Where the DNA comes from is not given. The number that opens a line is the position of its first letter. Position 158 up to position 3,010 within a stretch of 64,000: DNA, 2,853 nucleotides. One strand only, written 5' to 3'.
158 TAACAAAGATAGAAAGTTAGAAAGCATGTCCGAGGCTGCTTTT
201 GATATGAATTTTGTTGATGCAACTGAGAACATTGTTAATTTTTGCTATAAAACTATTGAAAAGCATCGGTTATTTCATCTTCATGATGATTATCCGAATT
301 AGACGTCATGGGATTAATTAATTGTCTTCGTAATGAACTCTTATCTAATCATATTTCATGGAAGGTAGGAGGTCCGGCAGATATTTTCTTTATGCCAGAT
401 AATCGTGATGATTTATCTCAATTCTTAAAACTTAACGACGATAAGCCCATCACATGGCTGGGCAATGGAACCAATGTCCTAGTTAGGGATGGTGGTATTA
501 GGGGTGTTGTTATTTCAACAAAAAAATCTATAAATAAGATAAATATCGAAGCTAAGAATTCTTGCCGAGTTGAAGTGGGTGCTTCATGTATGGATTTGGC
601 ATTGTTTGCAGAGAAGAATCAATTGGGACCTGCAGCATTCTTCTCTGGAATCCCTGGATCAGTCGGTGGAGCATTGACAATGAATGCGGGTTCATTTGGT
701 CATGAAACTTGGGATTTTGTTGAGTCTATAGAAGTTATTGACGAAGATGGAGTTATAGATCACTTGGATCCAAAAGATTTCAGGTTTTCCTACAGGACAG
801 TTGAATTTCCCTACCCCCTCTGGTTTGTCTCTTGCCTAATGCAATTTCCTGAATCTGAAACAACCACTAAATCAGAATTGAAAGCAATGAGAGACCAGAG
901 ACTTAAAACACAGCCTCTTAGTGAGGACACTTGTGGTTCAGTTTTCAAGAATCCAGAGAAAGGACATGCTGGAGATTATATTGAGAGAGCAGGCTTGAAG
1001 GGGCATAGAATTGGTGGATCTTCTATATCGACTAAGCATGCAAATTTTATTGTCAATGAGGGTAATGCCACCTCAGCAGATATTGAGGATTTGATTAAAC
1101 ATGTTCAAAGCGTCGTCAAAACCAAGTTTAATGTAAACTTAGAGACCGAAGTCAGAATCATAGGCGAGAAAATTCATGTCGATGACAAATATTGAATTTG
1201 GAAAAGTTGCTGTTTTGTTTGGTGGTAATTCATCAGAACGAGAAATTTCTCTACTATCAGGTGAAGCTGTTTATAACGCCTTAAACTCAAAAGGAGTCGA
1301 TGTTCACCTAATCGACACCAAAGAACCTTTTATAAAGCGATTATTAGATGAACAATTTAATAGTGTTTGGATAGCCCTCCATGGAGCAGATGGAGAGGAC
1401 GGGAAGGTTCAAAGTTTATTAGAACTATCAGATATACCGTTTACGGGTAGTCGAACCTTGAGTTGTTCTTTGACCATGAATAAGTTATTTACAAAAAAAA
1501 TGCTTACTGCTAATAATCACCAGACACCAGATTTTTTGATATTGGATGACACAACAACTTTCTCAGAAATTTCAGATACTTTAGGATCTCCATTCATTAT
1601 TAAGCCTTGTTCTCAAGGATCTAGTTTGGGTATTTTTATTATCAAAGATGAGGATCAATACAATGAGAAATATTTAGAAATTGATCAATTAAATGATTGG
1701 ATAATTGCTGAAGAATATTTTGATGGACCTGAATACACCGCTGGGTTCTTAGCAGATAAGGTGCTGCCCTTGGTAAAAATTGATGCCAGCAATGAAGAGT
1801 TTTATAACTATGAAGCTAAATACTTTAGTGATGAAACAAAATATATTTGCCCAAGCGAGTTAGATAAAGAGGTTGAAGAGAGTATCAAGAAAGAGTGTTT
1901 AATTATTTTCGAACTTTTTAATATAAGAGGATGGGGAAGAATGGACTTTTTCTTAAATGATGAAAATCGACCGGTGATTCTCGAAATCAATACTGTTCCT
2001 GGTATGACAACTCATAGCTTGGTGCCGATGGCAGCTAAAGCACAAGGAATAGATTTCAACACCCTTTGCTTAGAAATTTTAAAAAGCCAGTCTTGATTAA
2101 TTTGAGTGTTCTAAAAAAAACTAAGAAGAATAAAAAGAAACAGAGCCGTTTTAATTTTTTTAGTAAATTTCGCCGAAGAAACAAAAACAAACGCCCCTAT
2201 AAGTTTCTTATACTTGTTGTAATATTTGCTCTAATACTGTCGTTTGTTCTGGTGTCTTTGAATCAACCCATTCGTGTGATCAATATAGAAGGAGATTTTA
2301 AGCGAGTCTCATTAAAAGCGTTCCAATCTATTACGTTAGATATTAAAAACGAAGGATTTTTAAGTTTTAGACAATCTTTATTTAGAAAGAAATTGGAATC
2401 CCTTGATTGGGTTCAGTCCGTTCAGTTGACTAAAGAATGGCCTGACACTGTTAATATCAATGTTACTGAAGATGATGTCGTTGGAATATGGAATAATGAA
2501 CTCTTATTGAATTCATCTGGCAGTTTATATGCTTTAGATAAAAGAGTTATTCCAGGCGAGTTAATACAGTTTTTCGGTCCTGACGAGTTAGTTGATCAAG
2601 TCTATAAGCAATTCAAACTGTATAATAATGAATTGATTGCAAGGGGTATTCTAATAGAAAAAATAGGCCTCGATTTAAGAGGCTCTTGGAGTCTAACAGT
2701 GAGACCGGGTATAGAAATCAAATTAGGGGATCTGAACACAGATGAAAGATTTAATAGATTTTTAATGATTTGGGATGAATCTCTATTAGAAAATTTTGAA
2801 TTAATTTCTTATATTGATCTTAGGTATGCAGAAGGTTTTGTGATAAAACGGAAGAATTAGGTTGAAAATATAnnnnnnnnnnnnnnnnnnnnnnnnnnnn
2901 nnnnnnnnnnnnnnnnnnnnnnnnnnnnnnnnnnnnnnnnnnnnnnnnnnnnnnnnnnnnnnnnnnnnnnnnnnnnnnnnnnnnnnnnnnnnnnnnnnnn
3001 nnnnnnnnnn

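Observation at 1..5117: ftsZ and murC are missing from their canonical places in the dcw cluster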

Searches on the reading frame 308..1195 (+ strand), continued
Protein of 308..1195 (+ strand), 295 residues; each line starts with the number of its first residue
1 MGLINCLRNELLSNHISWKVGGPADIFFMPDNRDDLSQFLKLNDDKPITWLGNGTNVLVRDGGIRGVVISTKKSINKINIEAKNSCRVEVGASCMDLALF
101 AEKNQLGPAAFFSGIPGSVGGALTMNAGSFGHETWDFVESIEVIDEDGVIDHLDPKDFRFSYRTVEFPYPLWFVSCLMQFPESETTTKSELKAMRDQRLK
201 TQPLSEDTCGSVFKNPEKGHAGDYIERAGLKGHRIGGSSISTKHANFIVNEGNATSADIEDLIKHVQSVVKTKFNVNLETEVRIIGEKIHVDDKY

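Call 50: find_encoding_contigs(protein=P0365, flank=10000, max_places=1)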
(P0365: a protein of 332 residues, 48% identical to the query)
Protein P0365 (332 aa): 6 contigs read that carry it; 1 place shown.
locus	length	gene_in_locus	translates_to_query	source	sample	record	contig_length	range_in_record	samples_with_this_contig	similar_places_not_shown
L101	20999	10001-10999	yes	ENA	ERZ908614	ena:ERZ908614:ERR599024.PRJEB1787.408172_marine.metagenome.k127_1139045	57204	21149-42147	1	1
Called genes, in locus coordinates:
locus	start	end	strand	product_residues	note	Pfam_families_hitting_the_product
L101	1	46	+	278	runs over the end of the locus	PF00590:TP_methylase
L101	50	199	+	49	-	-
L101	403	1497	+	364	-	PF00091:Tubulin, PF12327:FtsZ_C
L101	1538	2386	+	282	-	PF01728:FtsJ (weak), PF01795:Methyltransf_5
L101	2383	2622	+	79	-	-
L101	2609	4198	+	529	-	PF00905:Transpeptidase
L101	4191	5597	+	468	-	PF08245:Mur_ligase_M, PF02875:Mur_ligase_C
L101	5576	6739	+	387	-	PF01225:Mur_ligase, PF08245:Mur_ligase_M, PF02875:Mur_ligase_C (weak)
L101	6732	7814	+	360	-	PF10555:MraY_sig1 (weak), PF00953:Glycos_transf_4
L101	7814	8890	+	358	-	PF21799:MurD-like_N (faint), PF08245:Mur_ligase_M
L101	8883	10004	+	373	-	PF01098:FTSW_RODA_SPOVE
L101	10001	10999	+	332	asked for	PF03033:Glyco_transf_28, PF04101:Glyco_tran_28_C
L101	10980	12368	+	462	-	PF01225:Mur_ligase, PF08245:Mur_ligase_M, PF02875:Mur_ligase_C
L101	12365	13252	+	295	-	PF01820:Dala_Dala_lig_N (weak), PF07478:Dala_Dala_lig_C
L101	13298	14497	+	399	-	PF02491:SHS2_FTSA, PF11104:PilM_2 (weak), PF06723:MreB_Mbl, PF14450:FtsA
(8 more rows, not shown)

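Call 51: find_encoding_contigs(protein=P0374, flank=10000, max_places=1)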
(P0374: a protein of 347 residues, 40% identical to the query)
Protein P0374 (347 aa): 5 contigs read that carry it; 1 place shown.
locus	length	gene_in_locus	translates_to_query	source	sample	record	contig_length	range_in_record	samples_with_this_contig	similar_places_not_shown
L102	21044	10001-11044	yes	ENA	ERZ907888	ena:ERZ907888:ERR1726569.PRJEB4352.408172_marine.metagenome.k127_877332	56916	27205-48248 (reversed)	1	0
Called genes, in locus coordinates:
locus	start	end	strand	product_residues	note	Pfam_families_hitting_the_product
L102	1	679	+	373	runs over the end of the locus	PF00091:Tubulin, PF12327:FtsZ_C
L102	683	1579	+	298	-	PF01795:Methyltransf_5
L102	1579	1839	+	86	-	PF04999:FtsL, PF04977:DivIC (weak)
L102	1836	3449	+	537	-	PF03717:PBP_dimer (weak), PF21922:PBP_dimer_2 (weak), PF00905:Transpeptidase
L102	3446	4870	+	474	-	PF08245:Mur_ligase_M, PF02875:Mur_ligase_C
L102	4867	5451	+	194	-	-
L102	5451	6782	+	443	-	PF01225:Mur_ligase, PF08245:Mur_ligase_M, PF02875:Mur_ligase_C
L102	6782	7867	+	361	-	PF10555:MraY_sig1 (weak), PF00953:Glycos_transf_4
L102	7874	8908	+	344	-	PF08245:Mur_ligase_M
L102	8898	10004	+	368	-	PF01098:FTSW_RODA_SPOVE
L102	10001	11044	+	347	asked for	PF03033:Glyco_transf_28, PF04101:Glyco_tran_28_C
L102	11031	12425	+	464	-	PF01225:Mur_ligase, PF08245:Mur_ligase_M, PF02875:Mur_ligase_C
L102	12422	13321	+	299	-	PF01820:Dala_Dala_lig_N (weak), PF07478:Dala_Dala_lig_C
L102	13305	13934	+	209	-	-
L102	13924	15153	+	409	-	PF14450:FtsA, PF11104:PilM_2, PF02491:SHS2_FTSA, PF06723:MreB_Mbl, PF14450:FtsA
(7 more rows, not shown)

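Call 72: search_protein_families(library=pfam, max_evalue=0.00001, proteins=[L002:2006-2455:+])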
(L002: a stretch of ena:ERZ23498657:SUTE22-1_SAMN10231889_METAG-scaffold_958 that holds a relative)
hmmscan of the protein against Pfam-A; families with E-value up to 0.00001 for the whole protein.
L002:2006-2455:+ (149 aa): 1 family
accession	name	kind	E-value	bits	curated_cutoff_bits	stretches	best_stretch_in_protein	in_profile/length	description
PF02381.23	MraZ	-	6.9e-31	106.5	23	2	2-75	1-71/72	MraZ protein, putative antitoxin-like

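Call 75: find_encoding_contigs(protein=P0242, flank=10000, max_places=1)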
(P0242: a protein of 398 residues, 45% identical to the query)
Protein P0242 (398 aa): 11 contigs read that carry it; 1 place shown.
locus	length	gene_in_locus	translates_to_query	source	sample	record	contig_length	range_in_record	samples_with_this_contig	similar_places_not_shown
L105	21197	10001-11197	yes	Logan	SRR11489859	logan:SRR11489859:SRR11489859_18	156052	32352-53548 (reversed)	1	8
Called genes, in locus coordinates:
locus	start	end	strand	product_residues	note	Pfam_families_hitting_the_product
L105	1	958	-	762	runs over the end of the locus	PF07715:Plug, PF00593:TonB_dep_Rec_b-barrel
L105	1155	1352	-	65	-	PF12088:DUF3565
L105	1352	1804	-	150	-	PF22381:Staph_reg_Sar_Rot, PF12802:MarR_2, PF01047:MarR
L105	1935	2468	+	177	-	PF00578:AhpC-TSA (weak), PF00255:GSHPx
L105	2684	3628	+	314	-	PF02951:GSH-S_N, PF02955:GSH-S_ATP, PF08443:RimK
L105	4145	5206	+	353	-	PF03033:Glyco_transf_28, PF13439:Glyco_transf_4 (weak), PF13579:Glyco_trans_4_4 (faint), PF04101:Glyco_tran_28_C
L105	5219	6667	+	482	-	PF01225:Mur_ligase, PF21799:MurD-like_N (faint), PF08245:Mur_ligase_M, PF02875:Mur_ligase_C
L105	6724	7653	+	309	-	PF01820:Dala_Dala_lig_N, PF02222:ATP-grasp, PF02786:CPSase_L_D2, PF07478:Dala_Dala_lig_C, PF13535:ATP-grasp_4 (weak)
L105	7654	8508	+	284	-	PF08478:POTRA_1, PF03799:FtsQ_DivIB_C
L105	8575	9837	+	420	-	PF14450:FtsA (weak), PF02491:SHS2_FTSA (weak), PF06723:MreB_Mbl, PF11104:PilM_2, PF14450:FtsA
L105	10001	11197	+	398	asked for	PF00091:Tubulin, PF12327:FtsZ_C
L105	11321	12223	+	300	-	PF03331:LpxC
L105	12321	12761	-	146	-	-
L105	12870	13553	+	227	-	PF01551:Peptidase_M23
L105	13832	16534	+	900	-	PF28598:PDH_E1_N, PF00456:Transketolase_N, PF17831:PDH_E1_M, PF22613:Transketolase_C_1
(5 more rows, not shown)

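Call 76: find_encoding_contigs(protein=P0282, flank=10000, max_places=1)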
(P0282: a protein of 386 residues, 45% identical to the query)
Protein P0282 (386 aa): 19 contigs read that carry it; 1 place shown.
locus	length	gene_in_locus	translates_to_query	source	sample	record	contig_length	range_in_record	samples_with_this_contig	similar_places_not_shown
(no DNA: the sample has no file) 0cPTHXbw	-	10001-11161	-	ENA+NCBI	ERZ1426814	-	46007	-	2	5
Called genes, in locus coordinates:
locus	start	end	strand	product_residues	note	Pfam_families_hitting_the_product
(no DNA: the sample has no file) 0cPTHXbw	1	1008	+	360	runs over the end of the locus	PF00953:Glycos_transf_4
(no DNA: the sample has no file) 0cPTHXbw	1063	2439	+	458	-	PF21799:MurD-like_N, PF08245:Mur_ligase_M, PF02875:Mur_ligase_C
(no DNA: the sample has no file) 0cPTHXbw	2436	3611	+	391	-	PF01098:FTSW_RODA_SPOVE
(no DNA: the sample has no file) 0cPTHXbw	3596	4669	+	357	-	PF03033:Glyco_transf_28, PF04101:Glyco_tran_28_C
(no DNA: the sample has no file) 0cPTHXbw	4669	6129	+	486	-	PF01225:Mur_ligase, PF08245:Mur_ligase_M, PF02875:Mur_ligase_C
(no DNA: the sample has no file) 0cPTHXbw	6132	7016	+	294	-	PF01565:FAD_binding_4, PF02873:MurB_C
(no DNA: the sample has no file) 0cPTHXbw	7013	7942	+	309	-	PF01820:Dala_Dala_lig_N, PF02655:ATP-grasp_3 (faint), PF02222:ATP-grasp, PF02786:CPSase_L_D2, PF07478:Dala_Dala_lig_C, PF13535:ATP-grasp_4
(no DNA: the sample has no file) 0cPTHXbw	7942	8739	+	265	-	PF08478:POTRA_1, PF03799:FtsQ_DivIB_C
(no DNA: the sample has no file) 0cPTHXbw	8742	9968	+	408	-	PF11104:PilM_2 (faint), PF14450:FtsA, PF02491:SHS2_FTSA, PF06277:EutA (weak), PF06723:MreB_Mbl, PF14450:FtsA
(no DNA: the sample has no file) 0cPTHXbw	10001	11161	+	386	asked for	PF00091:Tubulin, PF12327:FtsZ_C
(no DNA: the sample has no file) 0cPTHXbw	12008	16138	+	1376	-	PF00176:SNF2-rel_dom, PF00271:Helicase_C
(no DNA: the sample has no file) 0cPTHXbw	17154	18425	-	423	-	PF02844:GARS_N, PF01071:GARS_A, PF02843:GARS_C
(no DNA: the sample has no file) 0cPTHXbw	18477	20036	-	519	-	PF02142:MGS, PF01808:AICARFT_IMPCHas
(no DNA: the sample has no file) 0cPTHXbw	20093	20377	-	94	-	PF20432:Xre-like-HTH (weak), PF18024:HTH_50 (weak), PF02954:HTH_8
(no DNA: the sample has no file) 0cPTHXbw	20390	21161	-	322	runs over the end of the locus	PF01207:Dus, PF01180:DHO_dh (faint)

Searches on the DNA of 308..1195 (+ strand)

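Call 28: search_rna_families(source=L002, start=1, end=20888, threshold=gathering)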
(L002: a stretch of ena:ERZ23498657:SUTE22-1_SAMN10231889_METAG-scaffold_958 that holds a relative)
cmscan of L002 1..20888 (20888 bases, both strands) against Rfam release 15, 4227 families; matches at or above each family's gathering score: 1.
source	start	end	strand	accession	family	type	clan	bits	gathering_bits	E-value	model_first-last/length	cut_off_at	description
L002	1559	1893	+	RF00010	RNaseP_bact_a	Gene; ribozyme;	CL00002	323.5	100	1.2e-105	1-367/367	no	Bacterial RNase P class A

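Call 52: search_rna_families(sources=[L090, L101, L102], threshold=gathering)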
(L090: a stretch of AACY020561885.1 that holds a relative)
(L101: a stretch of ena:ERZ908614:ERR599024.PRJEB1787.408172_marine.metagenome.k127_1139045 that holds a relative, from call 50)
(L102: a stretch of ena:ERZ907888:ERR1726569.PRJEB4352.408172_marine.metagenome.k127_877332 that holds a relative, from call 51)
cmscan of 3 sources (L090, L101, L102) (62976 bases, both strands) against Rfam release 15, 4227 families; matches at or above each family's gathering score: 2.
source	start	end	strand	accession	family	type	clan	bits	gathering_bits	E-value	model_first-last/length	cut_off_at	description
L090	9636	9963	+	RF00010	RNaseP_bact_a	Gene; ribozyme;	CL00002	315.5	100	1.9e-102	1-367/367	no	Bacterial RNase P class A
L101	55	383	+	RF00010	RNaseP_bact_a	Gene; ribozyme;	CL00002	315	100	2.9e-102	1-367/367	no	Bacterial RNase P class A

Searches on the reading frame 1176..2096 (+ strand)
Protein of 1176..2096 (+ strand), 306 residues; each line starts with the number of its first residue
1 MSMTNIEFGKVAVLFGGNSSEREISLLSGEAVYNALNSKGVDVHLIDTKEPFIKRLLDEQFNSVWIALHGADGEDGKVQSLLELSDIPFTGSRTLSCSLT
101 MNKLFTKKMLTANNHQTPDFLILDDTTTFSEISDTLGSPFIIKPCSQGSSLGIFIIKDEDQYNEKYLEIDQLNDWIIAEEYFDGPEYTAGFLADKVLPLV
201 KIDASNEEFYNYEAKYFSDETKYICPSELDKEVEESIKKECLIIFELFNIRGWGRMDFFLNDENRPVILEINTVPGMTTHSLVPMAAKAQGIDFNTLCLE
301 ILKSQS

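Call 3: search_protein_families(library=ncbifam, proteins=[window:1176-2096:+])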
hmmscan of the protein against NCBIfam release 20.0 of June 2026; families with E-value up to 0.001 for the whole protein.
window:1176-2096:+ (306 aa): 45 families (the best 25 are shown)
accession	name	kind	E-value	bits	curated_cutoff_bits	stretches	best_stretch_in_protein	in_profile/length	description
NF002378.0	PRK01372.1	subfamily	5e-105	350.5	243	1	6-304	4-300/305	D-alanine--D-alanine ligase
TIGR01205.1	D_ala_D_alaTIGR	subfamily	1.8e-87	293.3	245.65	1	10-304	1-316/318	D-alanine--D-alanine ligase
NF011169.0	PRK14571.1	equivalog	1.1e-62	212.1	404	1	10-304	2-294/300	D-alanyl-alanine synthetase A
NF002527.0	PRK01966.1-3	equivalog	5.9e-62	209.8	310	2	60-305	76-328/332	D-alanine--D-alanine ligase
NF002528.0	PRK01966.1-4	subfamily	1.4e-60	205.1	262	2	59-302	98-355/366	D-alanine--D-alanine ligase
NF011167.0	PRK14569.1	equivalog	7.5e-53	179.8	410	1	10-303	5-293/296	D-alanyl-alanine synthetase A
NF000091.3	D_ala_D_ser_VanG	exception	1.6e-50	171.9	495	2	61-303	94-341/344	D-alanine--D-serine ligase VanG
NF002525.0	PRK01966.1-1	equivalog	1.6e-46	159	457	2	60-300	98-345/364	D-alanine--D-alanine ligase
NF002526.0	PRK01966.1-2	equivalog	1.8e-46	158.7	449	2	58-301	91-343/362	D-alanine--D-alanine ligase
NF011170.0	PRK14572.1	equivalog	5.7e-43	147.3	489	1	59-297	87-337/351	D-alanyl-alanine synthetase A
NF000207.3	D_ala_D_ser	equivalog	1.9e-42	145.6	520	2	66-302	95-336/342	D-alanine--D-serine ligase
NF002529.0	PRK01966.1-5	equivalog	3.7e-37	128.1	472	1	63-300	88-331/348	D-alanine--D-alanine ligase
NF000206.1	D_ala_D_lac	equivalog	8.1e-34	117.1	550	1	61-298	91-333/342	D-alanine--(R)-lactate ligase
NF012214.1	D_ala_D_ser_VanC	exception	1.6e-32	113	650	1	66-300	100-340/350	D-alanine--D-serine ligase VanC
NF000036.1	D_ala_D_ser_VanE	exception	2.9e-31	108.9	700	1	65-298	95-333/352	D-alanine--D-serine ligase VanE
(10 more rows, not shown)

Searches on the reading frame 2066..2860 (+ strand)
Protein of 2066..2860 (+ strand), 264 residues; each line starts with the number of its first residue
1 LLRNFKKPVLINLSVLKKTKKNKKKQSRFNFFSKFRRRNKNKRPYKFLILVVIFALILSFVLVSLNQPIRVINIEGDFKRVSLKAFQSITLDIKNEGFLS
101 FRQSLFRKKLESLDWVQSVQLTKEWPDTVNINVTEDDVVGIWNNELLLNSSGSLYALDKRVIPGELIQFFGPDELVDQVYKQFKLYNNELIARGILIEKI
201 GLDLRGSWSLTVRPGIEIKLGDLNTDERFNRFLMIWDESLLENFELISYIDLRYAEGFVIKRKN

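Call 3: search_protein_families(library=ncbifam, proteins=[window:2066-2860:+])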
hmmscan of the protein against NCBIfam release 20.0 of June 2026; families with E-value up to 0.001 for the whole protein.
window:2066-2860:+ (264 aa): 1 family
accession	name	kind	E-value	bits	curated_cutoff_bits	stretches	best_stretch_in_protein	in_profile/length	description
NF008043.0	PRK10775.1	equivalog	3.3e-20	72.4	366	1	98-259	88-253/276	cell division protein FtsQ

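Call 72: search_protein_families(library=pfam, max_evalue=0.00001, proteins=[window:2102-2860:+])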
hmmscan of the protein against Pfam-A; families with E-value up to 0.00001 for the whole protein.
window:2102-2860:+ (252 aa): 2 families
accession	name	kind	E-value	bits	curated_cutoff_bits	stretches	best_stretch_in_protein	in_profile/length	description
PF08478.15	POTRA_1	-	2.5e-12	47.4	23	1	56-123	2-68/69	POTRA domain, FtsQ-type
PF03799.20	FtsQ_DivIB_C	-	1.3e-11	45.8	21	1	129-241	2-114/114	Cell division protein FtsQ/DivIB, C-terminal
